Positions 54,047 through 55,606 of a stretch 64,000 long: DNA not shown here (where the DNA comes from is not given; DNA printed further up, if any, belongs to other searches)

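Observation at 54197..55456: Full-length trigger factor homologue encoded by the phage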

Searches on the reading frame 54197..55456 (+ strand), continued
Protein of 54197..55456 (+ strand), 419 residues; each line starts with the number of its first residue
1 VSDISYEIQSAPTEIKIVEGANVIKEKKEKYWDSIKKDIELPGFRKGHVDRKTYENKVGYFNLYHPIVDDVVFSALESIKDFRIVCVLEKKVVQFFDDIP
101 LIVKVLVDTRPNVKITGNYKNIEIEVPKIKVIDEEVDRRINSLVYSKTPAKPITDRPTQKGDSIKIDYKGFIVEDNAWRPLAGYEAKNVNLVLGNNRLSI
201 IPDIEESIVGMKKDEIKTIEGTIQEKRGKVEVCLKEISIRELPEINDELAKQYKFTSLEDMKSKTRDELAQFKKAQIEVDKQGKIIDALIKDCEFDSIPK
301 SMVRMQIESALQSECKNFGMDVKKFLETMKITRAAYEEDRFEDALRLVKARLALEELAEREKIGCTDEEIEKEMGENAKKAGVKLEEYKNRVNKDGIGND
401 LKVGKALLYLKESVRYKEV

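Call 44: find_encoding_contigs(protein=P0128, flank=10000, max_places=3)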
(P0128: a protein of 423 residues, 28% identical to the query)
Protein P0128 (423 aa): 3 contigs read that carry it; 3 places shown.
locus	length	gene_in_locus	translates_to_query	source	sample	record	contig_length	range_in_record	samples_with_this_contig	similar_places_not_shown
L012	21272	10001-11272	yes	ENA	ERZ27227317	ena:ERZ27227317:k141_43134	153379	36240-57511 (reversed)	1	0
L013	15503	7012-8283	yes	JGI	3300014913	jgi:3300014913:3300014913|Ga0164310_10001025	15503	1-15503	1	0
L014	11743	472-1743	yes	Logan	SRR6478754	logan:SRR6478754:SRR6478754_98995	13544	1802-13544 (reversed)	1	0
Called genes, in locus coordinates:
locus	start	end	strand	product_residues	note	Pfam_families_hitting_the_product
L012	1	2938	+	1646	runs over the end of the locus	-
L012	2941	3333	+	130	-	-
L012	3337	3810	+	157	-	PF00072:Response_reg (weak)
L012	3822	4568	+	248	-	PF00512:HisKA (weak), PF02518:HATPase_c, PF14501:HATPase_c_5 (weak)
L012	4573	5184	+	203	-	-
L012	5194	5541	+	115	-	-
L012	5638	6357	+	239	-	PF01930:Cas_Cas4 (faint), PF12705:PDDEXK_1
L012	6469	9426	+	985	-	-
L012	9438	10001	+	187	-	PF13238:AAA_18 (weak)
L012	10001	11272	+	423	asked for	PF05697:Trigger_N, PF00254:FKBP_C, PF05698:Trigger_C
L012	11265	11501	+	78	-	-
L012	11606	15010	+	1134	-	PF02811:PHP, PF07733:DNA_pol3_alpha, PF17657:DNA_pol3_finger, PF14579:HHH_6, PF01336:tRNA_anti-codon (weak)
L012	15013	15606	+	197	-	PF22769:DCD, PF00692:dUTPase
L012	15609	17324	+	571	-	PF13524:Glyco_trans_1_2, PF13506:Glyco_transf_21 (weak), PF00535:Glycos_transf_2, PF10111:Glyco_tranf_2_2, PF13641:Glyco_tranf_2_3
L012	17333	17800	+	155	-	-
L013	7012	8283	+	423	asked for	PF05697:Trigger_N, PF00254:FKBP_C, PF05698:Trigger_C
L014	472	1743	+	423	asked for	PF05697:Trigger_N, PF00254:FKBP_C, PF05698:Trigger_C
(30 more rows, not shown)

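Call 52: fold_search(model_id=the predicted structure, library=pdb)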
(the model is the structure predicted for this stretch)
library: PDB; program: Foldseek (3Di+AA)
matches with E <= 10: 549; with E <= 0.001: 11
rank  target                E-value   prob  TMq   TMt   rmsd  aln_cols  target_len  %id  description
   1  3gty_X                1.2e-22  1.00  0.47  0.47  12.4       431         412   22  Promiscuous Substrate Recognition in Folding and Assembly Activities of the Trigger Factor Chaperone (released 2009-12-22)
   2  1w26_A                1.9e-20  1.00  0.52  0.51  12.1       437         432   22  Trigger Factor in Complex with the Ribosome forms a Molecular Cradle for Nascent Proteins (released 2004-09-02)
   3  2vrh_A                2.5e-20  1.00  0.55  0.54   9.1       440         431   22  Structure of the E. coli trigger factor bound to a translating ribosome (released 2008-06-17)
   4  3gu0                  4.3e-20  1.00  0.44  0.45  11.6       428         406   23  Promiscuous Substrate Recognition in Folding and Assembly Activities of the Trigger Factor Chaperone (released 2009-12-22)
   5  7zgi_B                7.6e-15  1.00  0.49  0.60   7.6       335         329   20  chloroplast trigger factor (TIG1) (released 2022-10-12)
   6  7zgi_A                8.0e-15  1.00  0.50  0.61   7.4       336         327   19  chloroplast trigger factor (TIG1) (released 2022-10-12)
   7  1t11_B                1.4e-14  1.00  0.27  0.30  24.1       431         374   19  Trigger Factor (released 2004-09-21)
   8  1t11_A                2.6e-14  1.00  0.27  0.30  24.8       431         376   19  Trigger Factor (released 2004-09-21)
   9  1l1p_MODEL_1_A        2.0e-04  1.00  0.18  0.56   4.6       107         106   29  Solution Structure of the PPIase Domain from E. coli Trigger Factor (released 2003-06-24)
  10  1oms_C                4.0e-04  1.00  0.24  0.71   3.3       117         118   16  Structure determination by MAD: E.coli Trigger Factor binding at the ribosomal exit tunnel. (released 2003-12-16)
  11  4jys_B                8.1e-04  1.00  0.18  0.60   6.0       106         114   18  Crystal structure of FKBP25 from Plasmodium Vivax (released 2014-02-12)
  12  1oms_B                1.3e-03  1.00  0.23  0.67   3.8       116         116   16  Structure determination by MAD: E.coli Trigger Factor binding at the ribosomal exit tunnel. (released 2003-12-16)
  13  1oms_A                1.3e-03  1.00  0.22  0.64   4.0       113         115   17  Structure determination by MAD: E.coli Trigger Factor binding at the ribosomal exit tunnel. (released 2003-12-16)
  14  3mdy_B                1.6e-03  1.00  0.16  0.52   9.9       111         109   17  Crystal structure of the cytoplasmic domain of the bone morphogenetic protein receptor type-1B (BMPR1B) in complex wit (released 2010-05-19)
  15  1p9y_A                1.7e-03  1.00  0.23  0.65   3.9       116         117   14  Ribosome binding of E. coli Trigger Factor mutant F44L. (released 2003-12-16)
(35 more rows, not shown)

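Call 53: find_related_loci(query=A3, collection=viral_contigs, flank=10000)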
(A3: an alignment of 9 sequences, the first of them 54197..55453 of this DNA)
Query A3 (419 aa) in viral_contigs; peptide patterns used: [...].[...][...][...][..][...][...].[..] (x = any residue, [..] = any of these).
34 stretches matched a pattern; 6 encode a relative of the query (tblastn E <= 1e-3); 6 distinct loci.
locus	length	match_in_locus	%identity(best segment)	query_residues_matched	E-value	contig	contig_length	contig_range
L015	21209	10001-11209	26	23-418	2e-37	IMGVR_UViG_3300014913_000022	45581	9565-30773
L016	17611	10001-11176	22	36-419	6e-14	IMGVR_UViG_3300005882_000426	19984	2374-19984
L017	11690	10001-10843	23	119-397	4e-12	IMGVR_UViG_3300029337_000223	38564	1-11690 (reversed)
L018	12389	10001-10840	21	35-308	8e-12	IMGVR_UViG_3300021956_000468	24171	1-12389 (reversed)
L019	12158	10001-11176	22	36-419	6e-14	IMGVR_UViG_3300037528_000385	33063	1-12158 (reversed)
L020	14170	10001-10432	21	232-377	2e-6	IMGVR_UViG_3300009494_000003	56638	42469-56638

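Call 59: find_encoding_contigs(protein=P0181, flank=10000, max_places=3)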
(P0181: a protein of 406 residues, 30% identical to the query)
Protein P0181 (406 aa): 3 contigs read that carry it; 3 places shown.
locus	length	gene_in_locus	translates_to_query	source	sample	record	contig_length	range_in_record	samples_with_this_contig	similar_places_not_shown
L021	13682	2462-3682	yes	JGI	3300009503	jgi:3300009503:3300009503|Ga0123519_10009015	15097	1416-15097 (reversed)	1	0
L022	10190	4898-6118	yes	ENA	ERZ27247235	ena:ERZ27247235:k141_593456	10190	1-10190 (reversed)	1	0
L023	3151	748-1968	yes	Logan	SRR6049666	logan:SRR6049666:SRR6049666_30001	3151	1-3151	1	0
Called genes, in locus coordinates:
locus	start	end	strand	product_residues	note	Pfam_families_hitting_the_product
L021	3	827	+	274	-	?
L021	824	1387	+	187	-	PF13238:AAA_18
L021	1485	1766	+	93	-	-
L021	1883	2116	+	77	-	-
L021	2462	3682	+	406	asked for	PF05697:Trigger_N, PF05698:Trigger_C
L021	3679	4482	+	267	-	-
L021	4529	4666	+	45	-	-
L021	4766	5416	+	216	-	PF01555:N6_N4_Mtase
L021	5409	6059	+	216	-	PF01555:N6_N4_Mtase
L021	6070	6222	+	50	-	-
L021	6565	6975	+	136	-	PF18894:PhageMetallopep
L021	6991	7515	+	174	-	PF04275:P-mevalo_kinase (weak), PF21448:DNMK (weak)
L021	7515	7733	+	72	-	-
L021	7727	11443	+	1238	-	PF02811:PHP, PF14890:Intein_splicing (faint), PF07733:DNA_pol3_alpha, PF17657:DNA_pol3_finger, PF14579:HHH_6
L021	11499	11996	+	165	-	PF22769:DCD, PF00692:dUTPase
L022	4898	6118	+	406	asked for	PF05697:Trigger_N, PF05698:Trigger_C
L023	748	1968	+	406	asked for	PF05697:Trigger_N, PF05698:Trigger_C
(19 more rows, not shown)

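Call 60: find_encoding_contigs(protein=P0171, flank=10000, max_places=3)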
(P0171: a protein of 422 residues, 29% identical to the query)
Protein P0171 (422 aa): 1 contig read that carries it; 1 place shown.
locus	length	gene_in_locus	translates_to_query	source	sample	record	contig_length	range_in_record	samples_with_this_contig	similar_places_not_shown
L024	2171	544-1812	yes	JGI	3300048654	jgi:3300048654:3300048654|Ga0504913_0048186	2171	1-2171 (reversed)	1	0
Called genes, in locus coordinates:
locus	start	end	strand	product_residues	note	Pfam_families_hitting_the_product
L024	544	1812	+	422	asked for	PF05697:Trigger_N, PF00254:FKBP_C, PF05698:Trigger_C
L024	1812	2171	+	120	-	?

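Call 66: get_annotated_region(hit=H1, flank=5000)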
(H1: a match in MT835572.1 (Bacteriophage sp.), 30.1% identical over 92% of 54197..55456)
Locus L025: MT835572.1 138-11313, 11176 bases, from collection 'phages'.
description: UNVERIFIED: Bacteriophage sp. clone scaffold_204 genomic sequence.
organism: Bacteriophage sp. (NCBI taxid 38018)
taxonomy: Viruses
host: -; source: human fecal samples; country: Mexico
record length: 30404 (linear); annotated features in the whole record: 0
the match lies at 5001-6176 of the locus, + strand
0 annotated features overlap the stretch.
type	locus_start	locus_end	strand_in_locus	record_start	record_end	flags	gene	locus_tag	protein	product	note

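Call 67: get_annotated_region(hit=H2, flank=5000)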
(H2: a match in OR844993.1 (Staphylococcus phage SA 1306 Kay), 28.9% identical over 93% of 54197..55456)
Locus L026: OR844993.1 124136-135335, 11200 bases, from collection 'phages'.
description: UNVERIFIED_ORG: Staphylococcus phage SA 1306 Kay clone NODE_6_length_163125_cov_19.742683 genomic sequence.
organism: Staphylococcus phage SA 1306 Kay (NCBI taxid 3113843)
taxonomy: Viruses
host: Staphylococcus aureus; source: wastewater; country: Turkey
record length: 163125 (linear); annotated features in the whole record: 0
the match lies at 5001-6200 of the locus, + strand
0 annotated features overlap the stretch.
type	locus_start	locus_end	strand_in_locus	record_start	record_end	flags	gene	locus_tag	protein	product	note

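Call 68: get_annotated_region(hit=H10, flank=5000)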
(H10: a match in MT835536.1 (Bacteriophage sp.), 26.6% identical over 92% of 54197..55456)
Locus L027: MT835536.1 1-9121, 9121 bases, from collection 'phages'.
description: UNVERIFIED: Bacteriophage sp. clone scaffold_120 genomic sequence.
organism: Bacteriophage sp. (NCBI taxid 38018)
taxonomy: Viruses
host: -; source: human fecal samples; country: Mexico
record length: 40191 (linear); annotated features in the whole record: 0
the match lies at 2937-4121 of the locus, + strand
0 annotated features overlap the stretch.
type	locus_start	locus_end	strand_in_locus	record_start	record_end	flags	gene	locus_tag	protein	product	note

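Call 69: get_annotated_region(hit=H16, flank=5000)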
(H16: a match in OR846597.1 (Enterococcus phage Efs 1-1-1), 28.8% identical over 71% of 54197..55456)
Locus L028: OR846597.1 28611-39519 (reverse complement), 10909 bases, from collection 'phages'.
description: UNVERIFIED_ORG: Enterococcus phage Efs 1-1-1 clone NODE_11_length_70796_cov_7.885024 genomic sequence.
organism: Enterococcus phage Efs 1-1-1 (NCBI taxid 3113827)
taxonomy: Viruses
host: Enterococcus faecalis; source: wastewater; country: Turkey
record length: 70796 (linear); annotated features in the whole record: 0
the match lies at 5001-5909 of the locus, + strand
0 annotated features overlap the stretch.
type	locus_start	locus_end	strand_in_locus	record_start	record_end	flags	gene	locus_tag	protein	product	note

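Call 71: find_related_loci(query=L015:20105-20677:+, collection=viral_contigs, flank=10000)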
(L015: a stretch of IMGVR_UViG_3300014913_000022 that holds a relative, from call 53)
Query L015:20105-20677:+ (191 aa) in viral_contigs; peptide patterns used: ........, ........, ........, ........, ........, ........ (x = any residue, [..] = any of these).
6 stretches matched a pattern; 1 encode a relative of the query (tblastn E <= 1e-3); 1 distinct loci.
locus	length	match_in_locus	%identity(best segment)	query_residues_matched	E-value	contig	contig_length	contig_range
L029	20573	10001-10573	100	1-191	4e-132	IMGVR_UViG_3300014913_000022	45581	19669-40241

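Call 72: find_related_loci(query=L015:304-1092:+, collection=viral_contigs, flank=10000)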
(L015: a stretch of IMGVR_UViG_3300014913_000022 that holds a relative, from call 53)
Query L015:304-1092:+ (263 aa) in viral_contigs; peptide patterns used: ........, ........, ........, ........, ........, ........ (x = any residue, [..] = any of these).
23 stretches matched a pattern; 15 encode a relative of the query (tblastn E <= 1e-3); 15 distinct loci.
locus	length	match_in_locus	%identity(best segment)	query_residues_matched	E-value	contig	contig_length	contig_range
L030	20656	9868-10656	100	1-263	0e+0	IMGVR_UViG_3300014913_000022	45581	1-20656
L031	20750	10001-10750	56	14-263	1e-96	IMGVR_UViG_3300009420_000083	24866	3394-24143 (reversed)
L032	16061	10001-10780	56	1-263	2e-95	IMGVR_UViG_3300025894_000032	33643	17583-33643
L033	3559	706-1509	49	1-263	3e-85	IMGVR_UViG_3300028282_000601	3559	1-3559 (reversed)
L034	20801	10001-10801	50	6-263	2e-84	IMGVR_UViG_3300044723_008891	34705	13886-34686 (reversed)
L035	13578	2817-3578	52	15-263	1e-83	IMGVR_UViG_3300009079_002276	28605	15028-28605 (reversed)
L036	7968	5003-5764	51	15-263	3e-83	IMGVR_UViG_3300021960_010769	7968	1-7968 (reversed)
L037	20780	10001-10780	50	10-263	2e-82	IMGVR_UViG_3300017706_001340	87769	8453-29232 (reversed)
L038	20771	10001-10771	48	12-263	6e-82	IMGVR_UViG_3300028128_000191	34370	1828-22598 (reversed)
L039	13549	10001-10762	50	15-263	2e-81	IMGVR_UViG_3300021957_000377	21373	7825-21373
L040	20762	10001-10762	50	15-263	5e-81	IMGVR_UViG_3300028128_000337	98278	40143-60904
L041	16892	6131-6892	50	15-263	5e-81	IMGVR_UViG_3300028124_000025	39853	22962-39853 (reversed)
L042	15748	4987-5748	50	15-263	5e-80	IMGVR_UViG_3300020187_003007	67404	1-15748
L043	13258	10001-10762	49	15-263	4e-78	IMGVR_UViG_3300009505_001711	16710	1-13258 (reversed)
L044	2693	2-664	49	48-263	1e-65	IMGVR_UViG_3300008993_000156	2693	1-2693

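Call 81: search_protein_families(library=phrogs, max_evalue=0.00001, proteins=[P0002, P0121, P0123, P0124, P0131, P0181, P0128])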
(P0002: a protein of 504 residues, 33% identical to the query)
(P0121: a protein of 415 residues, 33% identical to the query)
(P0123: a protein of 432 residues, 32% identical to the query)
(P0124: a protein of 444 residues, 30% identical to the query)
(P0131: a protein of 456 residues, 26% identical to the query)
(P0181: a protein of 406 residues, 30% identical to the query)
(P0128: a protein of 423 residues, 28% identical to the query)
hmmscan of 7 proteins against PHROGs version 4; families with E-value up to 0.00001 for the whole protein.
P0002 (504 aa): 1 family
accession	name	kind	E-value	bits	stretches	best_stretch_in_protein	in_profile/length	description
phrog_26774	-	unknown function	8.3e-94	315.7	1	6-402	5-396/435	-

P0121 (415 aa): 1 family
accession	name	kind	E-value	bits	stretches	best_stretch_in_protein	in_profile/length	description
phrog_26774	-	unknown function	1.2e-47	163.6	1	17-392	17-394/435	-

P0123 (432 aa): 1 family
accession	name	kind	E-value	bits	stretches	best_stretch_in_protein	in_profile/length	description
phrog_26774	-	unknown function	3e-50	172.2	1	19-415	19-421/435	-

P0124 (444 aa): 1 family
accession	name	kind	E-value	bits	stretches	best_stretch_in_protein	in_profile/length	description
phrog_26774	-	unknown function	1.3e-40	140.5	1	21-400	20-395/435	-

P0131 (456 aa): 1 family
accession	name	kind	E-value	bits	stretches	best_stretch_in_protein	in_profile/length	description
phrog_26774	-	unknown function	6.3e-64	217.3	1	19-422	18-419/435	-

P0181 (406 aa): 1 family
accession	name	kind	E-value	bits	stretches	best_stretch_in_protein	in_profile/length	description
phrog_26774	-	unknown function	3.1e-25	89.8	1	23-382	24-385/435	-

P0128 (423 aa): 1 family
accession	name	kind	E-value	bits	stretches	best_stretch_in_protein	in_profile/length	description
phrog_26774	-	unknown function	6.8e-56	190.8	1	1-393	1-390/435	-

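Call 87: find_related_loci(query=A5, collection=metagenome_contigs, flank=10000)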
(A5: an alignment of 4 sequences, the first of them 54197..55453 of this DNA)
Query A5 (419 aa) in metagenome_contigs; peptide patterns used: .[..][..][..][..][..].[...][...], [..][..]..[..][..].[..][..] (x = any residue, [..] = any of these).
600 stretches matched a pattern (row limit reached: there are more); 529 encode a relative of the query (tblastn E <= 1e-3); the best 80 are kept; 80 distinct loci.
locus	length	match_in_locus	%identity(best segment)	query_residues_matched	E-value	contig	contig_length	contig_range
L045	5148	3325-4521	30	29-414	2e-39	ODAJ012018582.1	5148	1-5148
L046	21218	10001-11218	28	20-415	3e-39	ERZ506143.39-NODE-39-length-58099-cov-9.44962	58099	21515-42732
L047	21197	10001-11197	30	29-413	9e-38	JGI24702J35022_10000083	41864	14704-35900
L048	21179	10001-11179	28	32-413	2e-37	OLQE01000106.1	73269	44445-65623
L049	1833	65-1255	29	29-414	2e-36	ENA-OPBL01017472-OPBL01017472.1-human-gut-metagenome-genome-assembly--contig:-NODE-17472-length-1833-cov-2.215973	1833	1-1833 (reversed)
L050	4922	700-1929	29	13-414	3e-35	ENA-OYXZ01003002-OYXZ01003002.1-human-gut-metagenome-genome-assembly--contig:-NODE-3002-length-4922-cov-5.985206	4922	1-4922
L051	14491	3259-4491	28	14-415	2e-34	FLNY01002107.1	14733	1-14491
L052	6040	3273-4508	29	5-411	1e-34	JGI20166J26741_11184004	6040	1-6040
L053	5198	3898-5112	28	21-414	2e-34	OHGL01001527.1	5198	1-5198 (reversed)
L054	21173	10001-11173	29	36-414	2e-34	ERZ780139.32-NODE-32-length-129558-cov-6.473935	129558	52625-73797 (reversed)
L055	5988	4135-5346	27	21-414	2e-34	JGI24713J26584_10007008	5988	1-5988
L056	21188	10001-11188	28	32-415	5e-34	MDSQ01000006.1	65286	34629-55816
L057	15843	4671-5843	28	36-414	9e-34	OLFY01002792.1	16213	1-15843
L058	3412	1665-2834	27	30-410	2e-33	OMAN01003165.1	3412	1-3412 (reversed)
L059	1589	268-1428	25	32-407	4e-34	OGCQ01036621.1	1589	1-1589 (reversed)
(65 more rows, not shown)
